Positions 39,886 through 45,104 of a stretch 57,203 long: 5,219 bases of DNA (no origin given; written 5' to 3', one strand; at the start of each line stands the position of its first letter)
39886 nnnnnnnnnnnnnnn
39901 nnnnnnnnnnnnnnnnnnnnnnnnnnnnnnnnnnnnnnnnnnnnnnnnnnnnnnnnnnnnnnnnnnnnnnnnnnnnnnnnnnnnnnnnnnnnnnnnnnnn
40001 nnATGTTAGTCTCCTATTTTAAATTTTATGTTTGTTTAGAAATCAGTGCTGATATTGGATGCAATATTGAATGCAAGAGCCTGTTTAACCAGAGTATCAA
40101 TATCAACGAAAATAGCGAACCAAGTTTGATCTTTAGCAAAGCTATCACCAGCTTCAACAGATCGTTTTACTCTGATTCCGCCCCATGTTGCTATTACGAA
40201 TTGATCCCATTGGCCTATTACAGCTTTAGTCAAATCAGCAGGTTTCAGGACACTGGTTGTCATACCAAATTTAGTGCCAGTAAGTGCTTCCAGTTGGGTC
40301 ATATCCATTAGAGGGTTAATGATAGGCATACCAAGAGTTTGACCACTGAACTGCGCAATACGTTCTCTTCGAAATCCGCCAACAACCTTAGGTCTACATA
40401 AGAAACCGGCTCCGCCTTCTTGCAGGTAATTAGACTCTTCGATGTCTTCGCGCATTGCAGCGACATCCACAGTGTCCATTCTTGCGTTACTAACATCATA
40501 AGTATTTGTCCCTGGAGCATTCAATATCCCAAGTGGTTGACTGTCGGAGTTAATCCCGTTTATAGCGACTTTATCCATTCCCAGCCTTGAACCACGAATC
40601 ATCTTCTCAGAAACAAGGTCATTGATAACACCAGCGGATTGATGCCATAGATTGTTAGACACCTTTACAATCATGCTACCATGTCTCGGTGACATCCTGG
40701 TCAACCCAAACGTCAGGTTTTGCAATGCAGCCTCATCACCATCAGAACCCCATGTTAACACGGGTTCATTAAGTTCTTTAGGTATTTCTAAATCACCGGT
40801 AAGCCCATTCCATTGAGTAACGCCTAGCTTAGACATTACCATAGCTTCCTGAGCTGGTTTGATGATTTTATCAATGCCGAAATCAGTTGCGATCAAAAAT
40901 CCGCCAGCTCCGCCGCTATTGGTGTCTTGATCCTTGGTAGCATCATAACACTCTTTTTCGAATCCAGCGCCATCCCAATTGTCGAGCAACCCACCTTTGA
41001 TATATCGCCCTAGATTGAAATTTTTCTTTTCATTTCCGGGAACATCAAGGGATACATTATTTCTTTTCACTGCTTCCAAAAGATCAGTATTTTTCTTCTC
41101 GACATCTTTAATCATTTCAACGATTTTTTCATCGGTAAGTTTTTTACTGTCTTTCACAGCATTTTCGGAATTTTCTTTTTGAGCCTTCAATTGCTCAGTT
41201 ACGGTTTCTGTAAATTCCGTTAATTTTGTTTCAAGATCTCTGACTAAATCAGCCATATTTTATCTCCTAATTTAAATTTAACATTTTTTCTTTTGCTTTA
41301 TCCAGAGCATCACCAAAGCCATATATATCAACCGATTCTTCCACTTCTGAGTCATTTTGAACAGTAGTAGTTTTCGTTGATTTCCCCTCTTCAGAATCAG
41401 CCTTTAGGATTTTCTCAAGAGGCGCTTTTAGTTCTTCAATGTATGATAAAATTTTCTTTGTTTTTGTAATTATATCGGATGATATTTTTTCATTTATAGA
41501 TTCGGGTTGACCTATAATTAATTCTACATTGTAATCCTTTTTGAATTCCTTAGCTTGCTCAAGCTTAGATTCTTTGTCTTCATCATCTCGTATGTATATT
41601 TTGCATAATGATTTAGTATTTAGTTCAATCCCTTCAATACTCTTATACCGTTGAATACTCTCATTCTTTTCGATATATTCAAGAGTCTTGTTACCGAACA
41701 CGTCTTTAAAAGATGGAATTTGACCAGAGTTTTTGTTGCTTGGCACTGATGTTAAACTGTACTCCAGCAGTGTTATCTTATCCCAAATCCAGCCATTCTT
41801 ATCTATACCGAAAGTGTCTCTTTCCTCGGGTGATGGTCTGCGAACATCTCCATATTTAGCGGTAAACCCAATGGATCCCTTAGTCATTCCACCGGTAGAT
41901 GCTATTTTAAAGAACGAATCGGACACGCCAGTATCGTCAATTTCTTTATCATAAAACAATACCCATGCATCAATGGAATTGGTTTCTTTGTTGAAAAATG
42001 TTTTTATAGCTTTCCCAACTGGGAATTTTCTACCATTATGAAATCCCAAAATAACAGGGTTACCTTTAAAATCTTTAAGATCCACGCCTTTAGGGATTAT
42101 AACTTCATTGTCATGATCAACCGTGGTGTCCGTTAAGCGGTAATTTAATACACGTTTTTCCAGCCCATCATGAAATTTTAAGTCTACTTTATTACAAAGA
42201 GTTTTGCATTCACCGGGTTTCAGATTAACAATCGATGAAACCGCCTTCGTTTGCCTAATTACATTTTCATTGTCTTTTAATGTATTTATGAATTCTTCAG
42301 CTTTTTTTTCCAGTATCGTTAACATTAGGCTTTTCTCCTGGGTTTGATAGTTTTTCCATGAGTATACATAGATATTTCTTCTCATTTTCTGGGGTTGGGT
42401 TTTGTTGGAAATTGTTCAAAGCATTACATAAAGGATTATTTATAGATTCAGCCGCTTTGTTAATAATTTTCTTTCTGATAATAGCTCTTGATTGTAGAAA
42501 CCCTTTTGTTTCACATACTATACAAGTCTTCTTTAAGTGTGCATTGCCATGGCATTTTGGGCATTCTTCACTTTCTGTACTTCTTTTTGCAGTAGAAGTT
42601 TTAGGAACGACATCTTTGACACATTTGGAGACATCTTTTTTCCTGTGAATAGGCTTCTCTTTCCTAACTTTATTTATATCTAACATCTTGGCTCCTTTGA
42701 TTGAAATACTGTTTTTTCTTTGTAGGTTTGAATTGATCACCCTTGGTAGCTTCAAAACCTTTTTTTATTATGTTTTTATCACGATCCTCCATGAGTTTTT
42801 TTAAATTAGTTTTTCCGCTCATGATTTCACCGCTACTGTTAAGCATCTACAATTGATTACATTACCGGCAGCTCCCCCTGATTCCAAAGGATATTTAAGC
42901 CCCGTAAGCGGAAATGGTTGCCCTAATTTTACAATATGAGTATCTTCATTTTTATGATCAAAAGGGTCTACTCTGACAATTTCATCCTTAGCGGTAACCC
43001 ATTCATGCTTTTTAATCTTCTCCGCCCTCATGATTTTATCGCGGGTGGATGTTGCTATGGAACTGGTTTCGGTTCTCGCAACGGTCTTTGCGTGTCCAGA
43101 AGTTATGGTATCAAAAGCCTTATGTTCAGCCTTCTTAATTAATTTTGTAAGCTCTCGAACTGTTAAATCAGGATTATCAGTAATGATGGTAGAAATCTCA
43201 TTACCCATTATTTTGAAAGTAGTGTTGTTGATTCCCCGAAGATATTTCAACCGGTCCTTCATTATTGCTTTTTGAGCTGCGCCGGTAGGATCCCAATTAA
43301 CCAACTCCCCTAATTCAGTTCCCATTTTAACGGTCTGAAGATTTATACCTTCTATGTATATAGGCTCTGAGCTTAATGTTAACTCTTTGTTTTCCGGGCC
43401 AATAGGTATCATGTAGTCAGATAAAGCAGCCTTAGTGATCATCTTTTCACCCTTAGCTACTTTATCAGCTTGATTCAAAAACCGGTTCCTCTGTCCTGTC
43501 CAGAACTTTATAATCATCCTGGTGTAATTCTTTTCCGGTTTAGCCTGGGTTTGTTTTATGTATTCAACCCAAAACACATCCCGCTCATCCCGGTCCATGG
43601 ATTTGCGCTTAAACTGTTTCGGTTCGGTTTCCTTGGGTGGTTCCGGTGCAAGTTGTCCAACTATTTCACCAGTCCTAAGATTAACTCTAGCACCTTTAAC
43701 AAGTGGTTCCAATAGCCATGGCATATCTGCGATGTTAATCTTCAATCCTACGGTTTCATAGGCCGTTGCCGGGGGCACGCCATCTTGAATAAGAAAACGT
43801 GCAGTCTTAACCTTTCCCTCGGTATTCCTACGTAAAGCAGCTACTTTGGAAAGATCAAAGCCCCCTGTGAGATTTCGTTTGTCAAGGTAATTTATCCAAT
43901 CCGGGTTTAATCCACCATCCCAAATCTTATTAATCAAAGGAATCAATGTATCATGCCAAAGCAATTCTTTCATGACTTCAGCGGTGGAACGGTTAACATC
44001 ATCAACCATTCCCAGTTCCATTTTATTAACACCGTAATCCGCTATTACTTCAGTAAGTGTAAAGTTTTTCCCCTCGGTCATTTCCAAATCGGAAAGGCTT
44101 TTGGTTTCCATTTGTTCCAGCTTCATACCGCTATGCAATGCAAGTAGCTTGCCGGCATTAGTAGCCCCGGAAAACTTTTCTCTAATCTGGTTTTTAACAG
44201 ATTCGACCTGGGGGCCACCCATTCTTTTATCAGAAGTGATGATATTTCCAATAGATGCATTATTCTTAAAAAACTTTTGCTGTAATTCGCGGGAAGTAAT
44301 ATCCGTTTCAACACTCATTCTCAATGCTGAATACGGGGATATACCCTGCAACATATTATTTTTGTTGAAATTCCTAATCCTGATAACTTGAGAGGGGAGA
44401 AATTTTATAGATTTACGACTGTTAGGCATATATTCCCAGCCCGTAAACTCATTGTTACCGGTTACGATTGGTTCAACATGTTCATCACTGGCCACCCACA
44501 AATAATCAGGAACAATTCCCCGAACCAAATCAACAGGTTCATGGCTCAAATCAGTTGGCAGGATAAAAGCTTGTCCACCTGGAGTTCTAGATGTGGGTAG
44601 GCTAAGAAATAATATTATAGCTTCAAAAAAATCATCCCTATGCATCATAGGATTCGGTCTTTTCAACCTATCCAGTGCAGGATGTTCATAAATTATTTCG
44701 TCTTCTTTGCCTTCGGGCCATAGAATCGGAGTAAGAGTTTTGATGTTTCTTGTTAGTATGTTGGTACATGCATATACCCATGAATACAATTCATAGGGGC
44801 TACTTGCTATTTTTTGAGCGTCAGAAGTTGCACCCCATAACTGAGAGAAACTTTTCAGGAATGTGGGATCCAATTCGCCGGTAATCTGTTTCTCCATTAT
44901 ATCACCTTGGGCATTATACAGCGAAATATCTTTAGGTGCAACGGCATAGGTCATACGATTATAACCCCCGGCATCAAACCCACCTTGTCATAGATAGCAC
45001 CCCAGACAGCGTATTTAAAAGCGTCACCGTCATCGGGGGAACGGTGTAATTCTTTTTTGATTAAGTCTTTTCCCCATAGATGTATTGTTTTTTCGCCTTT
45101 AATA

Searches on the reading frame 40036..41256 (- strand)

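Call 85: search_protein_families(library=phrogs, proteins=[window:40036-41256:-], max_evalue=0.00001)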
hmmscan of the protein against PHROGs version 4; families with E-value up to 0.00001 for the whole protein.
window:40036-41256:- (406 aa): 2 families
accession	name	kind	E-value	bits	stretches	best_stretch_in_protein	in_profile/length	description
phrog_617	-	head and packaging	2.3e-27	97.2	1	105-400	334-622/626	major head protein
phrog_10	-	head and packaging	4.7e-17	63.2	1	8-378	268-612/752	major head protein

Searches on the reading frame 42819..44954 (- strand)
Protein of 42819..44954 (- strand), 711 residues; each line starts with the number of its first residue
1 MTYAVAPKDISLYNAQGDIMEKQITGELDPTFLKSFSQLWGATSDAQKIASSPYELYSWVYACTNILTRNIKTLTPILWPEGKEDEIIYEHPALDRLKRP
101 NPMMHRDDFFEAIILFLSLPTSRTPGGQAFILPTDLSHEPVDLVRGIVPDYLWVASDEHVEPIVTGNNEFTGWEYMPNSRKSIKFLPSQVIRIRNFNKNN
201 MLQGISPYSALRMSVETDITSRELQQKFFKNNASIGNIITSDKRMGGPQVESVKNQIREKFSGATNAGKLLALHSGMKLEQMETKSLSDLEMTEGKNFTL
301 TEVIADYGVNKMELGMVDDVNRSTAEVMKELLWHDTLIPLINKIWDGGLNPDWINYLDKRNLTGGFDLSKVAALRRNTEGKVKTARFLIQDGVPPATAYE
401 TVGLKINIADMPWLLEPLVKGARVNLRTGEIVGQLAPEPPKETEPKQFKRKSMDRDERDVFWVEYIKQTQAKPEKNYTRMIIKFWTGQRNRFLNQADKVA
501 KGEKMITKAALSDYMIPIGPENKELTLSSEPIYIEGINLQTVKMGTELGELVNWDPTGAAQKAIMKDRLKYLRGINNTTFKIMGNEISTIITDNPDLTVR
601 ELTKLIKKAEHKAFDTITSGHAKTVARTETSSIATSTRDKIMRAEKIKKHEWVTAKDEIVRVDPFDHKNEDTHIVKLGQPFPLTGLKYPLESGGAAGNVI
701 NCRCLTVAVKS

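Call 85: search_protein_families(library=phrogs, proteins=[window:42819-44954:-], max_evalue=0.00001)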
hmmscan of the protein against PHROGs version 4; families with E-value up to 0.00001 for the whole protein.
window:42819-44954:- (711 aa): 8 families
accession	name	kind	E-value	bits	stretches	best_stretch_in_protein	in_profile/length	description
phrog_2662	-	head and packaging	2.2e-49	169.7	1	40-707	41-706/717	portal protein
phrog_12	-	head and packaging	1.7e-33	117.6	1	49-344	85-357/646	portal protein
phrog_2468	-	head and packaging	1.8e-15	58.2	1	544-708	113-271/303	head morphogenesis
phrog_5929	-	head and packaging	1.8e-10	41.5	1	222-392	5-169/228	portal protein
phrog_324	-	head and packaging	6.9e-09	36.2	1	615-709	231-317/624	head morphogenesis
phrog_3517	-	head and packaging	1.4e-08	35.4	1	607-708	220-327/371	head morphogenesis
phrog_6577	-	unknown function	9.2e-07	28.5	1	599-709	137-229/1066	-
phrog_15127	-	head and packaging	1e-06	28.6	1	585-702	131-244/602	head protein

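Call 96: search_dna_similar(query=window:42819-44954:-, collection=phages, mode=protein, max_rows=12)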
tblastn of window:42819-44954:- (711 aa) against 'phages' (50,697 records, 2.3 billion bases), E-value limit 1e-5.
Records with a match: 224; places in all: 224; records where one place covers at least 80% of the query: 0.
Best place of each record, by identity: <60% 224.
By first word of the organism name: Mycobacterium 73; Streptococcus 49; Gordonia 21; Corynebacterium 10; Pseudomonas 7; Vibrio 5; Paenibacillus 5; Caudoviricetes 4; Bacteriophage 4; Clostridium 4; and 25 more.
By host as written in the record: Mycobacterium smegmatis mc2 155 66; - 15; Gordonia terrae 3612 15; Streptococcus suis 9; Paenibacillus larvae 5; Escherichia coli 3; Acinetobacter baumannii DSM 106838 3; Marinomonas sp. IMCC12026 2; and 90 more.
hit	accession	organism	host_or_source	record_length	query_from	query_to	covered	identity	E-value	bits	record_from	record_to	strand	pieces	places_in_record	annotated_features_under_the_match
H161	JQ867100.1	Marinomonas phage P12026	Marinomonas sp. IMCC12026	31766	54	709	61%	27.1%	5e-11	134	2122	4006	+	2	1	phage portal protein, HK97 family | hypothetical protein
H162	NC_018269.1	Marinomonas phage P12026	Marinomonas sp. IMCC12026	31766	54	709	61%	27.1%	5e-11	134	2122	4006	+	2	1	portal protein | head morphogenesis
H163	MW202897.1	Caudoviricetes sp.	Manatee Spring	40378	27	400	53%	27.3%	5e-22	108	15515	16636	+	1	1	portal protein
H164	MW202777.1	Caudoviricetes sp.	Manatee Spring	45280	48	417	52%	24.5%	3e-14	83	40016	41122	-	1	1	portal protein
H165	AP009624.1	Pseudomonas phage PAJU2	Pseudomonas aeruginosa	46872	57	445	55%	21.8%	5e-6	56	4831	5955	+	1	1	putative portal protein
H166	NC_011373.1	Pseudomonas phage PAJU2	Pseudomonas aeruginosa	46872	57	445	55%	21.8%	5e-6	56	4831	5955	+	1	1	portal protein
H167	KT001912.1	Bacillus phage Silence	Bacillus megaterium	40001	25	379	50%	23.9%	7e-21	104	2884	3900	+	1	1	portal protein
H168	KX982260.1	Alteromonas phage PB15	Alteromonas gracilis 9a2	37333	54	412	50%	22.9%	1e-10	72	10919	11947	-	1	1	gene transfer agent portal protein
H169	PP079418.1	Stenotrophomonas phage SOVA965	Stenotrophomonas maltophilia 1640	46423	23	393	52%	21.8%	9e-6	56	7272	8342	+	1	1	portal protein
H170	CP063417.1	Parageobacillus phage JGon-2020a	Parageobacillus thermoglucosidasius 23.6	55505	48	393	49%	23.2%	2e-18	97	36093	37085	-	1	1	record has no annotation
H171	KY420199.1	Proteus phage vB_PvuS_Pm34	Proteus vulgaris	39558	36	344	43%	25.6%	2e-10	71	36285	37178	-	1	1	portal protein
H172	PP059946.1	Vibrio phage vB_PvuS_Pm34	Vibrio cholerae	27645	36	344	43%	25.2%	3e-10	70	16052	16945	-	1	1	portal protein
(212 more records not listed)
